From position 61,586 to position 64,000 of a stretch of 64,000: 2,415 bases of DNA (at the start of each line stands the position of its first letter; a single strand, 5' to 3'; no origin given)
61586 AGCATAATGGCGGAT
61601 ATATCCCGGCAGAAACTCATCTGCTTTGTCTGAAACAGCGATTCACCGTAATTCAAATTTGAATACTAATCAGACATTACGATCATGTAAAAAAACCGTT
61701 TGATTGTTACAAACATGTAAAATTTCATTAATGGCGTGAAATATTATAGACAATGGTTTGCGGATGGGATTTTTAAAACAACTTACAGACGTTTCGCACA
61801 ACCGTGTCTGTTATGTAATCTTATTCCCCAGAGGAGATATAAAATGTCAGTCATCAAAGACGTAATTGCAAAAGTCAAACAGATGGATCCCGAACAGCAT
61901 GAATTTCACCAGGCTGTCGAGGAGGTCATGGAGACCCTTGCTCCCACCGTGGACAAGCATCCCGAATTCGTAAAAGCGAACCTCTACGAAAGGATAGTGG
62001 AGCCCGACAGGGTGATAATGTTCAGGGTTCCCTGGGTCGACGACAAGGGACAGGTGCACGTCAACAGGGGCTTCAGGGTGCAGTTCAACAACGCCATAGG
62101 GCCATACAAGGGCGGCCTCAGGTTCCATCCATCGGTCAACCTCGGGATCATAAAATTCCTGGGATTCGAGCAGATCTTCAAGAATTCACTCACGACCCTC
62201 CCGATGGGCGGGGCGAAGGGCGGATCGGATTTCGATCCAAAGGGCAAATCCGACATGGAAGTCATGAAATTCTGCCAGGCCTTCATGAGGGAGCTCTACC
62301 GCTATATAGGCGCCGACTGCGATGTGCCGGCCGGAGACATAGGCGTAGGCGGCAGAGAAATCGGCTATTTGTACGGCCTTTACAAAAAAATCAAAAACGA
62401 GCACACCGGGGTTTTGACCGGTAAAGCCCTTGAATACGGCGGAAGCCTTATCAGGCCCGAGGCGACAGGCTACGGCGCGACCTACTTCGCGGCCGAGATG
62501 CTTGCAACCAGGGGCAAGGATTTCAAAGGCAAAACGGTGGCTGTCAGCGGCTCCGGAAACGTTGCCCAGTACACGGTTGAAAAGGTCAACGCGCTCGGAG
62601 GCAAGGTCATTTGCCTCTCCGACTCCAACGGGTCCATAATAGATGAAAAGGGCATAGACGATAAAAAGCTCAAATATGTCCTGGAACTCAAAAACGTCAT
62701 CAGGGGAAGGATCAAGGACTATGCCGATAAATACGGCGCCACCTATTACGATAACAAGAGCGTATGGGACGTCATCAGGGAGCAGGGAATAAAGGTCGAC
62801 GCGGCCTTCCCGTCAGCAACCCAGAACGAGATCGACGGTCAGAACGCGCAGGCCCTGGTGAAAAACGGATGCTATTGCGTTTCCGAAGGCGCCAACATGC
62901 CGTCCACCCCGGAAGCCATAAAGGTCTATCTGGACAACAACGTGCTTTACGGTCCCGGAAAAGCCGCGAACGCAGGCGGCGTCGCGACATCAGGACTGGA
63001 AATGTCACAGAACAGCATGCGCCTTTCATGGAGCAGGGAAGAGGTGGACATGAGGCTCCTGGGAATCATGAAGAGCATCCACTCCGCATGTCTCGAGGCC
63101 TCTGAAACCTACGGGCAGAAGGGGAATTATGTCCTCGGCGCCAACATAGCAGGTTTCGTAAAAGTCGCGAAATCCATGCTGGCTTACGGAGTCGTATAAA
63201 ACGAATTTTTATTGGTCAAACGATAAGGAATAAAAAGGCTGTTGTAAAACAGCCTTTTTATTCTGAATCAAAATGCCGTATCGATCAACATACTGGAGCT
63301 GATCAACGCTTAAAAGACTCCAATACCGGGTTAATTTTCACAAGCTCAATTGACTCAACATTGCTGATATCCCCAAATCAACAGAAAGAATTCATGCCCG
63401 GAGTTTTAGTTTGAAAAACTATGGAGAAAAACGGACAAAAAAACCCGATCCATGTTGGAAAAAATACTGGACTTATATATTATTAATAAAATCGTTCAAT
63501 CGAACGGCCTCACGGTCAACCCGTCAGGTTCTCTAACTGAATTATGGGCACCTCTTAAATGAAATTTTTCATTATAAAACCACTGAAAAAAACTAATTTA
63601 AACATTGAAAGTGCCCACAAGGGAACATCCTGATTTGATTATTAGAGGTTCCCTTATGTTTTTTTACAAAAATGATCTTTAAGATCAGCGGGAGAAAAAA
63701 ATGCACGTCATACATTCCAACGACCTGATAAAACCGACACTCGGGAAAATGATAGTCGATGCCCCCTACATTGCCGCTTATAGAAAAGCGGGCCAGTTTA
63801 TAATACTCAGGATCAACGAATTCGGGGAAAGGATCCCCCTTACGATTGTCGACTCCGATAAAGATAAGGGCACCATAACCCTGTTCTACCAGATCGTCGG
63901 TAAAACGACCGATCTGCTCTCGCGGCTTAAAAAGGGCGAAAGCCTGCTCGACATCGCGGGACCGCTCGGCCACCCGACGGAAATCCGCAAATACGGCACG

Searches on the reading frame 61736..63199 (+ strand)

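Call 70: search_protein_families(library=pfam, proteins=[window:61736-63199:+])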
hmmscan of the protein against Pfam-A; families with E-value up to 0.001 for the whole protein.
window:61736-63199:+ (487 aa): 3 families
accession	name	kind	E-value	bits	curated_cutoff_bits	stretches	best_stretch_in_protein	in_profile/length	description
PF00208.27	ELFV_dehydrog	-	1.1e-86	290.9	23.4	1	235-485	1-241/241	Glutamate/Leucine/Phenylalanine/Valine dehydrogenase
PF02812.23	ELFV_dehydrog_N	-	3.5e-51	172.7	25.3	1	90-218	1-129/129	Glu/Leu/Phe/Val dehydrogenase, dimerisation domain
PF02826.25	2-Hacid_dh_C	-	0.00048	20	25.1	1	257-317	28-90/178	D-isomer specific 2-hydroxyacid dehydrogenase, NAD binding domain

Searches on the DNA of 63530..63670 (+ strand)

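Call 60: search_dna_similar(query=window:63530-63670:+, collection=plasmids, mode=distant, max_rows=10)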
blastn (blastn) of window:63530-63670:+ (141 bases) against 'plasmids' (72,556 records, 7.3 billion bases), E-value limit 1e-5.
No match.

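Call 64: build_rna_model(alignment_id=A2)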
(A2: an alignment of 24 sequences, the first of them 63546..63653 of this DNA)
Model R1 built from alignment A2 (24 sequences, 116 columns); structure: RNAalifold consensus.
model positions 108; base pairs 21; branch points 1; effective number of sequences 2.7; information 0.59 bits per position. Calibrated on 0.2 Mb of random sequence (short: E-values are rough).
structure used (alignment columns):
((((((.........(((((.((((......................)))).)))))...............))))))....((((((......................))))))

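Call 66: search_with_rna_model(model_id=R1, sources=[window, L003, L006, L007, L008, L010, L012, L013, L017, L022, L023, L024, L026, L028, L029, L030, L033, L034, L035, L037, L038, L039, L040, L042, L045, L046, L047, L048, L051, L052, L053, L054, L055, L056, L057, L058, L059, L060, L061, L062, L063, L064, L065, L066, L067, L069, L070, L071, L072, L073, L074, L076, L077, L079, L080, L081, L082, L083, L085, L086, L087, L088, L089, L090, L091, L092, L094, L095, L096, L097, L098, L099, L100, L101, L102, L103, L104, L106, L107, L108, L109, L110, L111, L112, L113, L114, L115, L116, L117, L118, L120, L121, L122, L124, L125, L128, L136, L145, L152, L155], max_evalue=0.00001, make_alignment=true)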
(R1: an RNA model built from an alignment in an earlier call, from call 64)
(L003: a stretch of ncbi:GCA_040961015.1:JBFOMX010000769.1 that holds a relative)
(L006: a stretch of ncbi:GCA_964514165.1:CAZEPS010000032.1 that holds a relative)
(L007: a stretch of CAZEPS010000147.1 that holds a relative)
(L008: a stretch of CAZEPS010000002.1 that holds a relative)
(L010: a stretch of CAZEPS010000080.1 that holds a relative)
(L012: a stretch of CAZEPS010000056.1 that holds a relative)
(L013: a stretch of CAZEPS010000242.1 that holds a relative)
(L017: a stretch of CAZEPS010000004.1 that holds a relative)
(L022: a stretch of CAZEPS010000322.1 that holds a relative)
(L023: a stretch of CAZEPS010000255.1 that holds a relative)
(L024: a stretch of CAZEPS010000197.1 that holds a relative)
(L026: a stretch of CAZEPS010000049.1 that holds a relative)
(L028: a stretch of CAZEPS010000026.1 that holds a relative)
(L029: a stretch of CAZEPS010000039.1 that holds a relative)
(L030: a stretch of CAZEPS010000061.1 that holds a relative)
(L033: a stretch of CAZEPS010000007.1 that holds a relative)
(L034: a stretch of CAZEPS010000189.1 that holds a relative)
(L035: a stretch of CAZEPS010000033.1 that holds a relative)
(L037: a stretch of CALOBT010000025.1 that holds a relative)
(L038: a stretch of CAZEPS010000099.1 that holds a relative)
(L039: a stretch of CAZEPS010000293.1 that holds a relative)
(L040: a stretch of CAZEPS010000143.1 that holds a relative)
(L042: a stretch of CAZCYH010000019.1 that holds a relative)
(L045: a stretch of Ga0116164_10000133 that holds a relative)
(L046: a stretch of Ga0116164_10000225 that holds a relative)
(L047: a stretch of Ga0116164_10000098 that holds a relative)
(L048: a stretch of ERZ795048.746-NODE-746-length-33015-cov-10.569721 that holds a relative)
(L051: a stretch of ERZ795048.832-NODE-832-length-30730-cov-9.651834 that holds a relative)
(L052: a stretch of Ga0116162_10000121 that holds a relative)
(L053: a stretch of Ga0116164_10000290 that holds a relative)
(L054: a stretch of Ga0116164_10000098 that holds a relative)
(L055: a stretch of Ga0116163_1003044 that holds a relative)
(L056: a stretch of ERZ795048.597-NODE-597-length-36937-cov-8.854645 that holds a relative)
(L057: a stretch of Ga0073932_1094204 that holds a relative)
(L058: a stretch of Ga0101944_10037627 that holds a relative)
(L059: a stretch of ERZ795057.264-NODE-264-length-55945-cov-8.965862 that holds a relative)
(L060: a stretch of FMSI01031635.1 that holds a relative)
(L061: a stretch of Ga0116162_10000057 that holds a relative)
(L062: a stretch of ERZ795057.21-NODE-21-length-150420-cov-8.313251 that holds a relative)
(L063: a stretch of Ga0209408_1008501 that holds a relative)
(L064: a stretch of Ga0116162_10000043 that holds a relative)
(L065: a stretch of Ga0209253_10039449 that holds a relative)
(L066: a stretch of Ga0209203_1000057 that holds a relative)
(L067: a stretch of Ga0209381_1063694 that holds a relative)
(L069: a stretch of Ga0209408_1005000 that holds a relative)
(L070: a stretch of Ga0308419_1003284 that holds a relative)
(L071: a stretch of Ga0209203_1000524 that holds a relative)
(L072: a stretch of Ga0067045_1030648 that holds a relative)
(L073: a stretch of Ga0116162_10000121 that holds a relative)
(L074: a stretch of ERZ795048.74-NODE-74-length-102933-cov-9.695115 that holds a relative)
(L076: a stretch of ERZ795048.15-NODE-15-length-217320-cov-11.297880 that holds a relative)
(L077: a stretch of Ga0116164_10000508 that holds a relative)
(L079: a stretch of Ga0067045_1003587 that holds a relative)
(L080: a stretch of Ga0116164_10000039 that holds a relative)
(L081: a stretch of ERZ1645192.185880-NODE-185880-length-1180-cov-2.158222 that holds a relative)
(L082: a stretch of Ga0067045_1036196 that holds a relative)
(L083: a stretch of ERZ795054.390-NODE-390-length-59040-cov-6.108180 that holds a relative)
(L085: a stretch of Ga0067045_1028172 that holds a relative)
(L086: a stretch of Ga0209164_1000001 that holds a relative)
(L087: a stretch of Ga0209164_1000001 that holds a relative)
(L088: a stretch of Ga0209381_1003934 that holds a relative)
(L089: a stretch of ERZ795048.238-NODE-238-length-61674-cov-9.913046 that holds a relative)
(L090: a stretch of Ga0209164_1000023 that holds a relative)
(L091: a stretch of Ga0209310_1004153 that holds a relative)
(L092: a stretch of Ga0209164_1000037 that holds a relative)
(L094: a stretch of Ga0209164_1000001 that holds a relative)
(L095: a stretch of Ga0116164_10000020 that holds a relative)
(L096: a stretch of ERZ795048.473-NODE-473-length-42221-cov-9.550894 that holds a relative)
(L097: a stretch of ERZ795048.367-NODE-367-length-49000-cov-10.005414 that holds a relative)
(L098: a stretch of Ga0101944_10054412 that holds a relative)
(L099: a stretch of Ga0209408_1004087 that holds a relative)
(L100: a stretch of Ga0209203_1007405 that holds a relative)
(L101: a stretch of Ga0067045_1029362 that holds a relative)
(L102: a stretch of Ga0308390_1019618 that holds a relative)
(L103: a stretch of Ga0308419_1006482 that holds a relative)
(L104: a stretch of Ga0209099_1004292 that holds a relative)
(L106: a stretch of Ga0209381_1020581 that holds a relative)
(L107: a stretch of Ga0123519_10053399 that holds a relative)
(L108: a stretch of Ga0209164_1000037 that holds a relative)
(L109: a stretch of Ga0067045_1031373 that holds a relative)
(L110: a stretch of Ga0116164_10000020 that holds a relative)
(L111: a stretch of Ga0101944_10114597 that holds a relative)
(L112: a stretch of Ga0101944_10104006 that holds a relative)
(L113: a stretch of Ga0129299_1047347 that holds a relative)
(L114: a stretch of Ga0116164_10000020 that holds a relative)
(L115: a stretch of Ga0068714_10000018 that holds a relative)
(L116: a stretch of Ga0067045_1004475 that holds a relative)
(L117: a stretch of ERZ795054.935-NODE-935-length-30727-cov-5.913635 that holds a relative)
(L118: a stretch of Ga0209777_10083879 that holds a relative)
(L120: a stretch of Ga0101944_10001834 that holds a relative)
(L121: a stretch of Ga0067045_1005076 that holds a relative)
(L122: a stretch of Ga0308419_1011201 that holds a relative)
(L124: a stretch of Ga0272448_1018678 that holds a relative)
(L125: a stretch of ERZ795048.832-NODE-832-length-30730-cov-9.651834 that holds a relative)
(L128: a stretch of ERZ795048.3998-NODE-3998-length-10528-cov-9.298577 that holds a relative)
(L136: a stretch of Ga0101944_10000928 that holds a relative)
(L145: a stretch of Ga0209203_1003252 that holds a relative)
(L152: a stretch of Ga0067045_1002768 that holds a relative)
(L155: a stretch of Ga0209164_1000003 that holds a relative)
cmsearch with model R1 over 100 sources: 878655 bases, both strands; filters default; matches with E-value up to 0.00001: 125.
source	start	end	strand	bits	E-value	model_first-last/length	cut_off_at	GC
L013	3896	4003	+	125.7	7.7e-27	1-108/108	no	0.33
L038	6438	6545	+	125.7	7.7e-27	1-108/108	no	0.33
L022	1398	1505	+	123.8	2.2e-26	1-108/108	no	0.32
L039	2007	2114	-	120.1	1.8e-25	1-108/108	no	0.35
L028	1560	1666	+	119.2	2.9e-25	1-108/108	no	0.32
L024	1034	1141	-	119.1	3.1e-25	1-108/108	no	0.35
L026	6010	6117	-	118.1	5.4e-25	1-108/108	no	0.33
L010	4394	4501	+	118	5.7e-25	1-108/108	no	0.36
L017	4784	4891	-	117.7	6.4e-25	1-108/108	no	0.33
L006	1377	1484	-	113.8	5.7e-24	1-108/108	no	0.33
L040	4235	4342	-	113.6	6.5e-24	1-108/108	no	0.33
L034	3811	3918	-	111.5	2e-23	1-108/108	no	0.33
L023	5265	5372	-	111.1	2.6e-23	1-108/108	no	0.34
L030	726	833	+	110.5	3.6e-23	1-108/108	no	0.34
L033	1709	1815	+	107.3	2.2e-22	1-108/108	no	0.37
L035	355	462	-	106.8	2.8e-22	1-108/108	no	0.35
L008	4652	4758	-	102.9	2.5e-21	1-108/108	no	0.32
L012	6683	6789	+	101.7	4.8e-21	1-108/108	no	0.36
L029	3912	4013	-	97.8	4.1e-20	1-108/108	no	0.37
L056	1702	1812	+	94.5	2.6e-19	1-108/108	no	0.36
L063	35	145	+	94.5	2.6e-19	1-108/108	no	0.36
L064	3357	3467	-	94.5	2.6e-19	1-108/108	no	0.36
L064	6946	7056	+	94.5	2.6e-19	1-108/108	no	0.36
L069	2882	2992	-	94.5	2.6e-19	1-108/108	no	0.36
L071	1022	1132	+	94.5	2.6e-19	1-108/108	no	0.36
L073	4362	4472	-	94.5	2.6e-19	1-108/108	no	0.36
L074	7049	7159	-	94.5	2.6e-19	1-108/108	no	0.36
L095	2794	2904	-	94.5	2.6e-19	1-108/108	no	0.36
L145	5592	5702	-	94.5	2.6e-19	1-108/108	no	0.36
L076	1016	1126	-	93.6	4.3e-19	1-108/108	no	0.37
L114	1772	1882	+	93.6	4.3e-19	1-108/108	no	0.37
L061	3809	3919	-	93.3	5e-19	1-108/108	no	0.37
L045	5384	5494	-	92.8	6.7e-19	1-108/108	no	0.37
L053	11855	11965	-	91.6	1.3e-18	1-108/108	no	0.36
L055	5241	5351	+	91.6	1.3e-18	1-108/108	no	0.36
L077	1130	1240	+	91.6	1.3e-18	1-108/108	no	0.36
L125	14153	14262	-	91.2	1.6e-18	1-108/108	no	0.35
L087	3626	3734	-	90.9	2e-18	1-108/108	no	0.34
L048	5321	5431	-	90.2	2.8e-18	1-108/108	no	0.34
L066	456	566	-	90.2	2.8e-18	1-108/108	no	0.34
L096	2885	2995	-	90.2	2.8e-18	1-108/108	no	0.34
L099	4296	4406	-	90.2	2.8e-18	1-108/108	no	0.34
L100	2467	2577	+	90.2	2.8e-18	1-108/108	no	0.34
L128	6191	6301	+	90.2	2.9e-18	1-108/108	no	0.34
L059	148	258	-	89.8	3.6e-18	1-108/108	no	0.33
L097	3207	3317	+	89.8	3.6e-18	1-108/108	no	0.33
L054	12716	12826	+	89.6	3.9e-18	1-108/108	no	0.34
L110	4600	4710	+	89.6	3.9e-18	1-108/108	no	0.34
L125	6459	6569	-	89.6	3.9e-18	1-108/108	no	0.34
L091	5031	5140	+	89.2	4.9e-18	1-108/108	no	0.33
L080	2389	2499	+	89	5.5e-18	1-108/108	no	0.33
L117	11536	11646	-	88.8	6.1e-18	1-108/108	no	0.32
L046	938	1048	+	88.5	7.2e-18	1-108/108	no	0.35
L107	3572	3682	+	88.5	7.4e-18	1-108/108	no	0.33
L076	793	903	-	88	9.8e-18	1-108/108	no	0.37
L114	1995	2105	+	88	9.8e-18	1-108/108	no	0.37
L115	1805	1914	-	87.5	1.3e-17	1-108/108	no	0.37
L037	2773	2883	-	87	1.6e-17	1-108/108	no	0.32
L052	6589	6699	+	85.8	3.3e-17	1-108/108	no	0.33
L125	13531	13641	-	85.8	3.3e-17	1-108/108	no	0.33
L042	2325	2440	-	85.8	3.3e-17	1-108/108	no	0.38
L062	3120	3229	+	85.6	3.6e-17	1-108/108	no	0.33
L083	351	460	-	85.1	4.8e-17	1-108/108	no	0.33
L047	7565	7675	+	84.9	5.5e-17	1-108/108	no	0.33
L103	3505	3617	+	84.8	5.7e-17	1-108/108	no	0.34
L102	954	1065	-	84.7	6e-17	1-108/108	no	0.35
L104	8760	8869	-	84.7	6.1e-17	1-108/108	no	0.33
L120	2044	2156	+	84.5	6.8e-17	1-108/108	no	0.37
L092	1079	1187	+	84.2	7.8e-17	1-108/108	no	0.33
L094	2879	2987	+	84.1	8.3e-17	1-108/108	no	0.37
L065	1732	1840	+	83.6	1.1e-16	1-108/108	no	0.36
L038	5803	5913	+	82.3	2.2e-16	1-108/108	no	0.32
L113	541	648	+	82.2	2.3e-16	1-108/108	no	0.34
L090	2882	2991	-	81.8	3.1e-16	1-108/108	no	0.34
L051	7269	7379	-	81.4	3.7e-16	1-108/108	no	0.32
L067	830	942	-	81.2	4.1e-16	1-108/108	no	0.38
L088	12066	12178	+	80.9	5e-16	1-108/108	no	0.36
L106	2689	2801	-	80.3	7e-16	1-108/108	no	0.35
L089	2601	2711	-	79.6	1e-15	1-108/108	no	0.33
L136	5735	5850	-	79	1.5e-15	1-108/108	no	0.35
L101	3600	3712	+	78.9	1.5e-15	1-108/108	no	0.36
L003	9674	9784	+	78.7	1.7e-15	1-108/108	no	0.37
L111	107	221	+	78.4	2e-15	1-108/108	no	0.37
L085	9262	9376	+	77.5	3.3e-15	1-108/108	no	0.36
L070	4785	4897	-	77.4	3.5e-15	1-108/108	no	0.38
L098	1975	2087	-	76.8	4.8e-15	1-108/108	no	0.38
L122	3500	3612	-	76.2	6.6e-15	1-108/108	no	0.39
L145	10106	10211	+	75.6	9.6e-15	1-103/108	3'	0.35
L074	4747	4889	-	75.6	9.6e-15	1-108/108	no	0.45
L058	412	524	-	75.5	1e-14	1-108/108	no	0.4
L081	315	424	-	74.8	1.5e-14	1-108/108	no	0.33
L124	4127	4239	-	74.3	1.9e-14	1-108/108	no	0.39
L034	1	79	+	74.1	2.1e-14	30-108/108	5'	0.38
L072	14200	14313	-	74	2.3e-14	1-108/108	no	0.32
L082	1891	2004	-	73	3.9e-14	1-108/108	no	0.39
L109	11554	11667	+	72.1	6.5e-14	1-108/108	no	0.34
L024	4344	4412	-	71.6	8.7e-14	1-108/108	no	0.38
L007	936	1060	+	70.7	1.5e-13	1-108/108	no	0.34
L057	765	877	+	69.8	2.4e-13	1-108/108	no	0.37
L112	550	668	-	69.7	2.6e-13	1-108/108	no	0.36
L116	4810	4922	-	69.1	3.4e-13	1-108/108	no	0.36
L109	4299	4419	+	68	6.4e-13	1-108/108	no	0.36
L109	11436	11549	+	67.8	7.1e-13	1-108/108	no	0.32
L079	3389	3503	-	62.5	1.4e-11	1-108/108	no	0.36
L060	3111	3223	+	62.2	1.6e-11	1-108/108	no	0.32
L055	9389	9484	-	61.3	2.7e-11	16-108/108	5'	0.32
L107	1711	1824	-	60.5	4.1e-11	1-108/108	no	0.32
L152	3978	4091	-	60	5.5e-11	1-108/108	no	0.36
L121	6627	6741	-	59.7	6.5e-11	1-108/108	no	0.38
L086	8839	8916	-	58.5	1.3e-10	1-108/108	no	0.38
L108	10266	10343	-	58.5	1.3e-10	1-108/108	no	0.38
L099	1291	1430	-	58.5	1.3e-10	1-108/108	no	0.41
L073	6425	6536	-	57.8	1.9e-10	1-108/108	no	0.37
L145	7655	7766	-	57.8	1.9e-10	1-108/108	no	0.37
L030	3253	3375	-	57.2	2.6e-10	1-108/108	no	0.34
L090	7845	7952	-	56.9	3e-10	1-108/108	no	0.32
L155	9957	10034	+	54.5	1.2e-09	1-108/108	no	0.44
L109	11514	11667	-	47.9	4.6e-08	1-108/108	no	0.34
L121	1154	1267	-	46.7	8.9e-08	1-108/108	no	0.34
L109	11248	11361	+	45.2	2e-07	1-108/108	no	0.42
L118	2607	2689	+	42.5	9.3e-07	1-108/108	no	0.37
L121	7532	7648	-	39.1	6e-06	1-108/108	no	0.31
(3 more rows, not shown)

Alignment A3: 125 matches aligned to the model, 289 columns, each read 5' to 3' on its own strand. Consensus structure (alignment columns), stored with it:
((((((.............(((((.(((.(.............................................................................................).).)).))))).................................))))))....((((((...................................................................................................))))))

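Call 71: search_with_rna_model(model_id=R1, sources=[L003, L004, L006, L165, L166, L167, L168], max_evalue=1, filters=off)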
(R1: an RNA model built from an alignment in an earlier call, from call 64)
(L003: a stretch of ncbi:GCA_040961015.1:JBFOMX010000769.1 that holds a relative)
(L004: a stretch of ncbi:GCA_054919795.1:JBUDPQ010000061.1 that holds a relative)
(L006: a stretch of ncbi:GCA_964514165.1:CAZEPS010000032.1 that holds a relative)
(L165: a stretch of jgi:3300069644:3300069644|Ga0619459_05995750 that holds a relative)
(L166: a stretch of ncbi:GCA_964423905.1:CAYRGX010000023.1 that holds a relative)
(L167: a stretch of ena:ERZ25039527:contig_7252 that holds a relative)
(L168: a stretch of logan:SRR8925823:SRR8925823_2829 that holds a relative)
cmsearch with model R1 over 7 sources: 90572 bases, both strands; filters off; matches with E-value up to 1: 8.
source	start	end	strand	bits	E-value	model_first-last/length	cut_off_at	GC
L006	1377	1484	-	113.8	6e-25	1-108/108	no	0.33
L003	9674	9784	+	78.7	1.7e-16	1-108/108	no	0.37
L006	9640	9744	-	28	0.0003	1-108/108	no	0.4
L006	1434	1475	+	20.5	0.019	16-57/108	no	0.24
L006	2238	2330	+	18.3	0.064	1-108/108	no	0.27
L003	9633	9746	-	16.9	0.14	1-108/108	no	0.43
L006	2297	2407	-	14.2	0.63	1-108/108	no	0.36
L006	9675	9774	+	13.6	0.86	1-108/108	no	0.35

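Call 72: search_with_rna_model(model_id=R1, source=window, max_evalue=1, filters=off)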
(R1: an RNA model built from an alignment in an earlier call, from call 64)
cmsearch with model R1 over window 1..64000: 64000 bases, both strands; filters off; matches with E-value up to 1: 12.
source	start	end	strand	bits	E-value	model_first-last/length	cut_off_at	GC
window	63546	63653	+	85.4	2.9e-18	1-108/108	no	0.33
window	38661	38770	+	68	4.6e-14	1-108/108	no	0.37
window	40928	41031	+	37.7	9.6e-07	1-108/108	no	0.38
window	20391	20519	+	26.2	0.00055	1-108/108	no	0.36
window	63546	63653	-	25.1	0.0011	1-108/108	no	0.33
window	20378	20460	-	19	0.03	1-108/108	no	0.4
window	58705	58817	-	18.6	0.038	1-108/108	no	0.35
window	38738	38803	-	17.6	0.068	1-108/108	no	0.21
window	20265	20365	-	17.1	0.088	1-108/108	no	0.28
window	20299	20377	+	16.3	0.14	1-108/108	no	0.33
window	40887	40996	-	14.5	0.38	1-108/108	no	0.29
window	30731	30836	+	13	0.86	1-108/108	no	0.44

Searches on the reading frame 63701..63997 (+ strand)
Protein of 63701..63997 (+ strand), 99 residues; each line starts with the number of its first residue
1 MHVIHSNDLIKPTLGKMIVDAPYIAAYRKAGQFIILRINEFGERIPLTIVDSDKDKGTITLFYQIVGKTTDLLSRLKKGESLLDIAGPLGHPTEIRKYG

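Call 70: search_protein_families(library=pfam, proteins=[window:63701-63997:+])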
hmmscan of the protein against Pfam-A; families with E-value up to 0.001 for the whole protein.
window:63701-63997:+ (99 aa): 1 family
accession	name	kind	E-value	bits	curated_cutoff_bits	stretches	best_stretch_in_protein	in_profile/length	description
PF00970.30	FAD_binding_6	-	0.0008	20.1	21.1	1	30-91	32-96/99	Oxidoreductase FAD-binding domain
